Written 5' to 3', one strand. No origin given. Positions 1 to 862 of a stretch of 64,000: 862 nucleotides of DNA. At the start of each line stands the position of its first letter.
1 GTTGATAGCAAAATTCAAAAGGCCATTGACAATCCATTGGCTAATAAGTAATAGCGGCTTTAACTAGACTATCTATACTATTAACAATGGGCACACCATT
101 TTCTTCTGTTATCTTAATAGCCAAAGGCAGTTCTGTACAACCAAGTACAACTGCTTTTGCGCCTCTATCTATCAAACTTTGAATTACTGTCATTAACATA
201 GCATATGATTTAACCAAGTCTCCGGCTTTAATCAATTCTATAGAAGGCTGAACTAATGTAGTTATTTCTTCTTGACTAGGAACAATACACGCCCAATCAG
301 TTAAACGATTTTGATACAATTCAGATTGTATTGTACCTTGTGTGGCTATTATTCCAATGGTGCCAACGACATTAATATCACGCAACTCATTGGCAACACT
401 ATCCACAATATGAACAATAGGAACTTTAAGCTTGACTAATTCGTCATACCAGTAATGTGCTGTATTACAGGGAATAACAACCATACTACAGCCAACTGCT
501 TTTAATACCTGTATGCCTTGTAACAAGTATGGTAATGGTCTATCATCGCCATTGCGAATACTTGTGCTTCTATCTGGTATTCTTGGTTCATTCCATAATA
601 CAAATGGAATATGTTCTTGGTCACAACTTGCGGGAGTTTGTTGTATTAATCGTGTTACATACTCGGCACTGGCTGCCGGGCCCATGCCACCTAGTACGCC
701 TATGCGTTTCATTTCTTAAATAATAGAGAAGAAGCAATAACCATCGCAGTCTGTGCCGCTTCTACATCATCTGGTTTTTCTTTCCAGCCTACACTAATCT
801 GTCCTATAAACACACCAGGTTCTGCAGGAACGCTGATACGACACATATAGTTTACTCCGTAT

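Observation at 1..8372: Host-like nutrient and central-metabolism module at the window start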

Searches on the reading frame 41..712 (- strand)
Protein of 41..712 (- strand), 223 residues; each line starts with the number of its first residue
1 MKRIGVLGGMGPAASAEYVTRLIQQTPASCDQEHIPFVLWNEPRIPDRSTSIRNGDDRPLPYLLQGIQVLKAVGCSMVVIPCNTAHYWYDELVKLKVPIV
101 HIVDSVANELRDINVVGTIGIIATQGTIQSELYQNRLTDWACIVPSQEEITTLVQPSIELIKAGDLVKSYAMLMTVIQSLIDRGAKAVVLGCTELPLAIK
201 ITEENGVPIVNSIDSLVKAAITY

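Call 5: search_protein_families(library=pfam, proteins=[window:41-712:-], max_evalue=0.01)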
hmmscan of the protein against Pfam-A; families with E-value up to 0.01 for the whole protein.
window:41-712:- (223 aa): 1 family
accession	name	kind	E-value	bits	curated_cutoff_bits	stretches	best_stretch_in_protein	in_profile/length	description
PF01177.27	Asp_Glu_race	-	1.6e-43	149.4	31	1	7-220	1-211/211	Asp/Glu/Hydantoin racemase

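Call 12: find_encoding_contigs(protein=window:41-712:-, flank=10000, max_places=6)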
Protein window:41-712:- (223 aa): no gene with exactly this product is on record in the collection.

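Call 20: find_related_loci(query=window:41-712:-, collection=viral_contigs, flank=10000)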
Query window:41-712:- (223 aa) in viral_contigs; peptide patterns used: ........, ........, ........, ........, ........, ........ (x = any residue, [..] = any of these).
46 stretches matched a pattern; 36 encode a relative of the query (tblastn E <= 1e-3); 36 distinct loci.
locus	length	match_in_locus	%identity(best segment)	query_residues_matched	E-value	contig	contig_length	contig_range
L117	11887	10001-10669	82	1-222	5e-126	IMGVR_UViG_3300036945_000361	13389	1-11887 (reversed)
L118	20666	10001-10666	80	2-223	1e-124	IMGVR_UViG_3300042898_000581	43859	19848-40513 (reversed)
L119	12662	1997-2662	79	2-223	1e-123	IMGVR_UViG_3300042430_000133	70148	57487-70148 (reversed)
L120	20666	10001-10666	79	2-223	1e-123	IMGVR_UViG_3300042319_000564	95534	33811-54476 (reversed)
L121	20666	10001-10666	79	2-223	1e-123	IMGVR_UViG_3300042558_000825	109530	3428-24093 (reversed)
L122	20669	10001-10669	79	1-223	8e-123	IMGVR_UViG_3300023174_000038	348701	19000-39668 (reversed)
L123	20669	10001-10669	79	1-223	9e-123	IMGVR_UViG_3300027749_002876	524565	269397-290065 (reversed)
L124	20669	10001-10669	79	1-223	9e-123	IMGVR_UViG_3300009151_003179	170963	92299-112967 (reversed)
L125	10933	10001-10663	75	1-221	3e-118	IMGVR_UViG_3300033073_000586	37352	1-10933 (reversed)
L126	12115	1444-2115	67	1-221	1e-104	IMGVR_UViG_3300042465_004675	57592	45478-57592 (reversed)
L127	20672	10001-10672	67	1-221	1e-104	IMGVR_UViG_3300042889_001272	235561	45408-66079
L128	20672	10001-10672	68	1-221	2e-104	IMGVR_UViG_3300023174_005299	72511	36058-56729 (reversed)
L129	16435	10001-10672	66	1-221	6e-104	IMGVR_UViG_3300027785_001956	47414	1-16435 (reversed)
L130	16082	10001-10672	66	1-221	6e-104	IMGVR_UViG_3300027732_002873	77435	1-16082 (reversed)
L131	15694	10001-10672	66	1-221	6e-104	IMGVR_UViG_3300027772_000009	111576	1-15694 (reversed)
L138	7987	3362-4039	63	1-223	1e-98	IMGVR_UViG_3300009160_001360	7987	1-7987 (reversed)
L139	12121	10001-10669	65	3-222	2e-98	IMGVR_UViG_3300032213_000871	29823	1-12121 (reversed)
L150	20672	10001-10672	56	1-221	3e-83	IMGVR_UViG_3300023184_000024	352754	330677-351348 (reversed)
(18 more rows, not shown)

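Call 37: search_protein_families(library=phrogs, proteins=[L123:14783-16993:+], max_evalue=0.001)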
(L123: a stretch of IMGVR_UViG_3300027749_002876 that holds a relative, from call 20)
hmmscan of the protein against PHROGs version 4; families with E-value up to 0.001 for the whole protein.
L123:14783-16993:+ (736 aa): 1 family
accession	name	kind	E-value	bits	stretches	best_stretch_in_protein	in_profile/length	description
phrog_2295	-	unknown function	9.9e-67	227.4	2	34-400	496-899/1183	-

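Call 39: search_protein_families(library=phrogs, proteins=[window:41-712:-], max_evalue=0.001)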
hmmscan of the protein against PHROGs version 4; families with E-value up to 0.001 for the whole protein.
window:41-712:- (223 aa): 1 family
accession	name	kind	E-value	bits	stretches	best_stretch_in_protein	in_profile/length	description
phrog_34473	-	unknown function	8.1e-32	111.8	1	1-201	2-209/242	-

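Call 46: search_protein_families(library=ncbifam, proteins=[window:41-712:-], max_evalue=0.001)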
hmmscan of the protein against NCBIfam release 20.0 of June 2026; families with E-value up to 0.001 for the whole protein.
window:41-712:- (223 aa): 6 families
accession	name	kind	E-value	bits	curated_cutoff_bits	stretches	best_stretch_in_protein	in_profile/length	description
NF052483.1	racemase_CuyB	equivalog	8.3e-64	215.6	190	1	4-222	1-223/225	cysteate racemase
TIGR00035.1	asp_race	subfamily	7.9e-50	169.6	93.1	1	2-221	3-224/236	amino acid racemase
NF007569.0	PRK10200.1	equivalog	1.1e-13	51.5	417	1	1-212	1-216/230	aspartate/glutamate racemase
TIGR00067.1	glut_race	equivalog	3.4e-13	49.6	146.65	1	64-200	50-188/251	glutamate racemase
NF002035.0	PRK00865.1-3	equivalog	4.3e-13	49.5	328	1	65-215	56-207/267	glutamate racemase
NF002034.1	PRK00865.1-1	equivalog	2.6e-05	23.6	408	1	73-198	60-187/260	glutamate racemase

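Call 51: find_related_loci(query=A1, collection=genome_contigs, flank=10000)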
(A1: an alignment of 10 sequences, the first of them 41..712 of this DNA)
Query A1 (223 aa) in genome_contigs; peptide patterns used: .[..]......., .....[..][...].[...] (x = any residue, [..] = any of these).
600 stretches matched a pattern (row limit reached: there are more); 582 encode a relative of the query (tblastn E <= 1e-3); the best 80 are kept; 80 distinct loci.
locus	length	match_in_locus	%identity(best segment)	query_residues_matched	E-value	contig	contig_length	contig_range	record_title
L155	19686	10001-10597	47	4-200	8e-56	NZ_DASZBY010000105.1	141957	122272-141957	MAG: Aliidongia sp. isolate SMAG_U6428 k141_11336, whole genome shotgun sequence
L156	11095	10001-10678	40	1-223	1e-51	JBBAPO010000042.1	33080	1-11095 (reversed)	MAG: Rhodoferax sp. isolate EUL_169 ctg42-EUL_169, whole genome shotgun sequence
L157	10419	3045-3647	44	4-200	2e-51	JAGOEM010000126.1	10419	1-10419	MAG: Ottowia sp. isolate Go_SlPrim_bin_17 Go_SlPrim_6785_length_10419_cov_5.737855, whole genome shotgun sequence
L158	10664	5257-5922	44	4-221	5e-51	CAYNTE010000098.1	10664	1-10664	MAG TPA_asm: uncultured Thermomicrobiales bacterium isolate SRP263527_co2_41 genome assembly, contig: NODE_5600_length_1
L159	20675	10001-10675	38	4-223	1e-50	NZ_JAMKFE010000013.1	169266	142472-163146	Caldimonas mangrovi strain S2-27 Scaffold13, whole genome shotgun sequence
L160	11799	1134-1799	42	4-223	4e-50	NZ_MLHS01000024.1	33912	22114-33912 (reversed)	Rodentibacter sp. Ppn85 contig_24, whole genome shotgun sequence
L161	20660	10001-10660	39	4-221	2e-49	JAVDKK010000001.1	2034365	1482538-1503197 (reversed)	Schauerella fraxinea strain B3P038 NODE_1_length_2034365_cov_69.079670, whole genome shotgun sequence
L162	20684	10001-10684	42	2-223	2e-49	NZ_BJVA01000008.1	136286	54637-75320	Gluconobacter kanchanaburiensis NBRC 103587 sequence08, whole genome shotgun sequence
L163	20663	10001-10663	40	4-223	3e-49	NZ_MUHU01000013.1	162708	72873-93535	Derxia lacustris strain HL-12 isolate fresh water ctg_13, whole genome shotgun sequence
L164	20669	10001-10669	40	4-221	6e-49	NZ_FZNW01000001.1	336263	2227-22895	Haloechinothrix alba strain DSM 45207, whole genome shotgun sequence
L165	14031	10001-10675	36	2-223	7e-49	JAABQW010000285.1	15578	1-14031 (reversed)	MAG: Betaproteobacteria bacterium isolate S06.Bin119 Scaffold_69, whole genome shotgun sequence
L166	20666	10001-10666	37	2-223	7e-49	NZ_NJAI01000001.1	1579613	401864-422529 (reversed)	Xenorhabdus hominickii strain DSM 17903 Xhom_1, whole genome shotgun sequence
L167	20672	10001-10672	37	4-222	8e-49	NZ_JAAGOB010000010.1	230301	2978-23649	Phytoactinopolyspora alkaliphila strain CGMCC 4.7225 Scaffold10, whole genome shotgun sequence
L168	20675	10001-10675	39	1-223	5e-49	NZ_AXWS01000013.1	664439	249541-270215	Derxia gummosa DSM 723 H566DRAFT_scaffold00004.4_C, whole genome shotgun sequence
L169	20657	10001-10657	39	4-217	4e-48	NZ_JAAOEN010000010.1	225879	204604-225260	Phytoactinopolyspora limicola strain HAJB-30 Scaffold10, whole genome shotgun sequence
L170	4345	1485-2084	41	4-200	3e-48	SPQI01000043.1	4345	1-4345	Oxalobacteraceae bacterium OM1 EFN1C6JR90, whole genome shotgun sequence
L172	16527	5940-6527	41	2-197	5e-48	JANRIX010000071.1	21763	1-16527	MAG: Burkholderiales bacterium isolate bins.516 k141_4603924, whole genome shotgun sequence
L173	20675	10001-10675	36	1-223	4e-47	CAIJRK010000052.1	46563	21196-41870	MAG: uncultured beta proteobacterium isolate Day6-1_bin-090 genome assembly, contig: bin-090:52/89, whole genome shotgun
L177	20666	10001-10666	39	4-221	9e-47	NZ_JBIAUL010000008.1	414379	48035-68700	Streptomyces sp. NPDC001714 NPDC001714_121_B1.ctg-0008, whole genome shotgun sequence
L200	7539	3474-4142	39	1-223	6e-44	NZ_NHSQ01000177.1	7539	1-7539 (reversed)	Thiocystis minor strain DSM 178 scaffold0177, whole genome shotgun sequence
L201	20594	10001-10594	42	4-199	5e-44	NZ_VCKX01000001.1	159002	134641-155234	Nonomuraea zeae strain DSM 100528 NODE_1_length_159002_cov_23.161, whole genome shotgun sequence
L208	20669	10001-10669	38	4-222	2e-43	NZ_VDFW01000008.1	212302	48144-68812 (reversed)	Amycolatopsis alkalitolerans strain SYSUP0005 Amycolatopsis_sp.strain_SYSUP0005_Contig8, whole genome shotgun sequence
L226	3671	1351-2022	36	1-223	2e-42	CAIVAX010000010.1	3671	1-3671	MAG: uncultured Rhizobiales bacterium isolate Kiruna3_bin-5188 genome assembly, contig: bin-5188:010/583, whole genome s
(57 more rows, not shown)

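Call 55: search_protein_families(library=pfam, proteins=[L173:1643-4372:+, L173:4379-6370:+, L173:6372-7094:+, L173:7098-7484:+, L173:7741-8694:+, L173:10690-12189:+, L173:12192-12671:+, L173:12592-14028:+, L173:14053-14808:+, L173:14805-18884:+], max_evalue=0.001)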
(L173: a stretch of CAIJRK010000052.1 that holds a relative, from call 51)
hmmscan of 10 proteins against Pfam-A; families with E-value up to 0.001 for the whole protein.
L173:1643-4372:+ (909 aa): 15 families
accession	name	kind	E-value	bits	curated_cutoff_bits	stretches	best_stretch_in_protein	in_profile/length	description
PF07724.20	AAA_2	-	2.2e-52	177.9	27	1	636-802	1-165/166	AAA domain (Cdc48 subfamily)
PF17871.7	AAA_lid_9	-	1.7e-31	108.6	22.8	1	388-481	1-94/104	AAA lid domain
PF00004.35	AAA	-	1.2e-18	68.3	21.2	2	249-380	2-124/131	ATPase family associated with various cellular activities (AAA)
PF13191.12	AAA_16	-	1.9e-12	48.4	32.6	1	227-328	3-143/167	AAA ATPase domain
PF10431.15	ClpB_D2-small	-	2.4e-12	47.1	21.9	1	808-879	1-71/81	C-terminal, D2-small domain, of ClpB protein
PF07728.20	AAA_5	-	5.7e-12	46.3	22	1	641-759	2-122/139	AAA domain (dynein-related subfamily)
PF13401.12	AAA_22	-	9e-11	42.6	27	1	244-334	4-97/130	AAA domain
PF05621.17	TniB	-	2.6e-06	27.5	22.4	1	233-385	23-185/189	Bacterial TniB protein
PF01637.24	ATPase_2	-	2.7e-05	24.5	33.2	0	229-403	4-198/225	ATPase domain predominantly from Archaea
PF00158.32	Sigma54_activat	-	4.3e-05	23.7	20.2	0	641-765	25-149/168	Sigma-54 interaction domain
PF06068.19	TIP49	-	0.00022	20.9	23.8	0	298-329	255-286/347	TIP49 P-loop domain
PF01695.23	IstB_IS21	-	0.00023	21.2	24.1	0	242-308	89-151/238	IstB-like ATP binding protein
PF06414.18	Zeta_toxin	-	0.00048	20.1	22.3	0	633-685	12-63/199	Zeta toxin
PF12775.13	AAA_7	-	0.00071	19.6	25.8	0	238-270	27-58/181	P-loop containing dynein motor region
PF20720.3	nSTAND3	-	0.00077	19.6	27.2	0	235-269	9-41/155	Novel STAND NTPase 3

L173:4379-6370:+ (663 aa): 5 families
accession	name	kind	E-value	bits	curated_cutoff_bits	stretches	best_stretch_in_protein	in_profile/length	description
PF05954.17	Phage_GPD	-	1.2e-85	287.9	30.1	1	32-326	2-303/305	Phage tail baseplate hub (GPD)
PF22178.3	Gp5_trimer_C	-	3.2e-22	79.3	30.9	1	456-569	1-111/112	Bacteriophage T4 gp5 C-terminal trimerisation domain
PF04717.18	Phage_base_V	-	4.7e-15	56.2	23.8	1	372-439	12-75/75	Type VI secretion system/phage-baseplate injector OB domain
PF06715.18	Gp5_C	-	5e-06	26.7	20.4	1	524-545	1-22/24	Gp5 C-terminal repeat (3 copies)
PF20093.5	DUF6484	-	4.7e-05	24.4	27.6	1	415-438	38-61/61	Domain of unknown function (DUF6484)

L173:6372-7094:+ (240 aa): 1 family
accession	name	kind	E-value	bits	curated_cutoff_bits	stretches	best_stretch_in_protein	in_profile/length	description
PF07661.19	MORN_2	-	4.6e-18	63.6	29.6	0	65-85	1-21/22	MORN repeat variant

L173:7098-7484:+ (128 aa): 1 family
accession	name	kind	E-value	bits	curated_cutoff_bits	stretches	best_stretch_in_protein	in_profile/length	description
PF14107.11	DUF4280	-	6.4e-35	120.5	26.3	1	7-122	3-109/109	Domain of unknown function (DUF4280)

L173:7741-8694:+ (317 aa): 2 families
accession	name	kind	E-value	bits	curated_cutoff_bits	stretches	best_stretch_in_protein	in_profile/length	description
PF00497.25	SBP_bac_3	-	3.8e-20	72.4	26.4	1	95-311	7-125/132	Bacterial extracellular solute-binding proteins, family 3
PF10613.14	Lig_chan-Glu_bd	-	2.2e-05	25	30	1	132-179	63-110/115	Ligated ion channel L-glutamate- and glycine-binding site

L173:10690-12189:+ (499 aa): 1 family
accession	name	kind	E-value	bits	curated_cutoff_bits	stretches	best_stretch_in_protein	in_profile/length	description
PF00375.23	SDF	-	1.2e-41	143.4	27.9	1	19-405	5-369/387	Sodium:dicarboxylate symporter family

L173:12192-12671:+ (159 aa): 0 families

L173:12592-14028:+ (478 aa): 1 family
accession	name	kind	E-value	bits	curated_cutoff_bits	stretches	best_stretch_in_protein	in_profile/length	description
PF05936.17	T6SS_VasE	-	9.9e-36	123.9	23.4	1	59-355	1-304/429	Bacterial Type VI secretion, VC_A0110, EvfL, ImpJ, VasE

L173:14053-14808:+ (251 aa): 1 family
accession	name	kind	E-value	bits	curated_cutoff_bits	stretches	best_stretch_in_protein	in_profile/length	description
PF09850.14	DotU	-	1.9e-33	116.3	27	1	32-224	13-199/205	Type VI secretion system protein DotU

L173:14805-18884:+ (1359 aa): 1 family
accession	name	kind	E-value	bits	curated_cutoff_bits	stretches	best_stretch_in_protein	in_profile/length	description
PF14331.11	IcmF-related_N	-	8.8e-54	183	25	1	144-398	6-252/259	IcmF-related N-terminal domain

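Call 58: search_protein_families(library=ncbifam, proteins=[L168:10001-10696:+, L173:10001-10717:+, L200:3474-4163:+, L155:10001-10597:+, L159:10001-10675:+, L177:9995-10675:+, L166:10001-10666:+, L160:1134-1799:+, L150:10001-10672:+, L138:3362-4039:+], max_evalue=1e-10)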
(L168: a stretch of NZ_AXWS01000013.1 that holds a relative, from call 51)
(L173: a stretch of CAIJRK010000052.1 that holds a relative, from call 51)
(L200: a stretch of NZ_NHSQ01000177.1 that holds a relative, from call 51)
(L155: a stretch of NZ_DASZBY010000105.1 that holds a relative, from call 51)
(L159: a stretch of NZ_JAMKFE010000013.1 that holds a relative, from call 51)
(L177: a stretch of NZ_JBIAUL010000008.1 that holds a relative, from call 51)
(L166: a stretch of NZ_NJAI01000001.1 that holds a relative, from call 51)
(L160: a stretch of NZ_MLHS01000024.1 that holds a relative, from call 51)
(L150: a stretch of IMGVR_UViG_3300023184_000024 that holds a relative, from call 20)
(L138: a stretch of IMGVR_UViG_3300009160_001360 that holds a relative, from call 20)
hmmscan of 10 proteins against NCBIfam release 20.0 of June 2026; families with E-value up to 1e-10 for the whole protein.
L168:10001-10696:+ (232 aa): 2 families
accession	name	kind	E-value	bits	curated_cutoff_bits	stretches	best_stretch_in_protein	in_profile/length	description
NF052483.1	racemase_CuyB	equivalog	1.2e-66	224.9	190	1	4-225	1-224/225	cysteate racemase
TIGR00035.1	asp_race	subfamily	2.3e-44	151.7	93.1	1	2-225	3-226/236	amino acid racemase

L173:10001-10717:+ (238 aa): 3 families
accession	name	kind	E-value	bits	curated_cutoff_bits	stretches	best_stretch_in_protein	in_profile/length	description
NF052483.1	racemase_CuyB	equivalog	9.8e-61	205.6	190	1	4-225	1-224/225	cysteate racemase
TIGR00035.1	asp_race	subfamily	2.9e-45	154.7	93.1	1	2-229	3-230/236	amino acid racemase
NF007569.0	PRK10200.1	equivalog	1e-12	48.3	417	1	4-227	4-229/230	aspartate/glutamate racemase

L200:3474-4163:+ (230 aa): 2 families
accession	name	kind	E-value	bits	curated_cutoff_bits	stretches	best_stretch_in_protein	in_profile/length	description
NF052483.1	racemase_CuyB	equivalog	9.5e-64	215.4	190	1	4-223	1-224/225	cysteate racemase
TIGR00035.1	asp_race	subfamily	3.6e-41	141.3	93.1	1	2-227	3-230/236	amino acid racemase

L155:10001-10597:+ (199 aa): 2 families
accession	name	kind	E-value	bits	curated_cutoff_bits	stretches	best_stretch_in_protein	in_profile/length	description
NF052483.1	racemase_CuyB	equivalog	8.4e-63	212.3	190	1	1-198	1-200/225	cysteate racemase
TIGR00035.1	asp_race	subfamily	3.6e-40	138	93.1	1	1-199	5-204/236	amino acid racemase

L159:10001-10675:+ (225 aa): 3 families
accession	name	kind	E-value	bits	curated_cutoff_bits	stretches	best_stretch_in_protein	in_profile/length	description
NF052483.1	racemase_CuyB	equivalog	1.1e-73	247.9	190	1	1-225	1-224/225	cysteate racemase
TIGR00035.1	asp_race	subfamily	3.3e-54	184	93.1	1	1-224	5-225/236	amino acid racemase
NF007569.0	PRK10200.1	equivalog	4.4e-18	65.8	417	1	1-223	4-225/230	aspartate/glutamate racemase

L177:9995-10675:+ (227 aa): 3 families
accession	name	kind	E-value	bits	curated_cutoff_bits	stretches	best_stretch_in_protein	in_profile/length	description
NF052483.1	racemase_CuyB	equivalog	2e-78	263.5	190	1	3-226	1-224/225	cysteate racemase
TIGR00035.1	asp_race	subfamily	1.4e-55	188.5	93.1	1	2-227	4-227/236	amino acid racemase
NF007569.0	PRK10200.1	equivalog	2.9e-19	69.7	417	1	3-222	4-223/230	aspartate/glutamate racemase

L166:10001-10666:+ (222 aa): 3 families
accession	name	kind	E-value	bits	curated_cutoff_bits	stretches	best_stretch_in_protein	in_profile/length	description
NF052483.1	racemase_CuyB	equivalog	5e-70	236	190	1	3-222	1-224/225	cysteate racemase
TIGR00035.1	asp_race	subfamily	4e-54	183.7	93.1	1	1-221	3-225/236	amino acid racemase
NF007569.0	PRK10200.1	equivalog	3.1e-17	63.1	417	1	1-208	2-213/230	aspartate/glutamate racemase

L160:1134-1799:+ (222 aa): 4 families
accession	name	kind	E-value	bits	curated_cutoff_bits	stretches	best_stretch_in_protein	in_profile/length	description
NF052483.1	racemase_CuyB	equivalog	1.7e-71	240.8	190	1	1-222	1-224/225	cysteate racemase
TIGR00035.1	asp_race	subfamily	1.6e-50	171.9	93.1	1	1-205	5-211/236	amino acid racemase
NF007569.0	PRK10200.1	equivalog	3.8e-20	72.6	417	1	62-200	66-207/230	aspartate/glutamate racemase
TIGR00067.1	glut_race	equivalog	4.4e-12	45.9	146.65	1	69-200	59-190/251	glutamate racemase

L150:10001-10672:+ (224 aa): 3 families
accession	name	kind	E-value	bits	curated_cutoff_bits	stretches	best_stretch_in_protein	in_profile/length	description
NF052483.1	racemase_CuyB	equivalog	1e-62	212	190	1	4-223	1-221/225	cysteate racemase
TIGR00035.1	asp_race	subfamily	3.6e-47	161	93.1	1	2-217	3-217/236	amino acid racemase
NF007569.0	PRK10200.1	equivalog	1.2e-13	51.3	417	1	65-206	66-208/230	aspartate/glutamate racemase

L138:3362-4039:+ (226 aa): 3 families
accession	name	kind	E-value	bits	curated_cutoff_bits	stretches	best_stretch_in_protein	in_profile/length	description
NF052483.1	racemase_CuyB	equivalog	8.7e-66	222.1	190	1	4-224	1-222/225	cysteate racemase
TIGR00035.1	asp_race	subfamily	1.1e-46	159.3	93.1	1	3-220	4-220/236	amino acid racemase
NF007569.0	PRK10200.1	equivalog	7.5e-15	55.3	417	1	49-212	49-213/230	aspartate/glutamate racemase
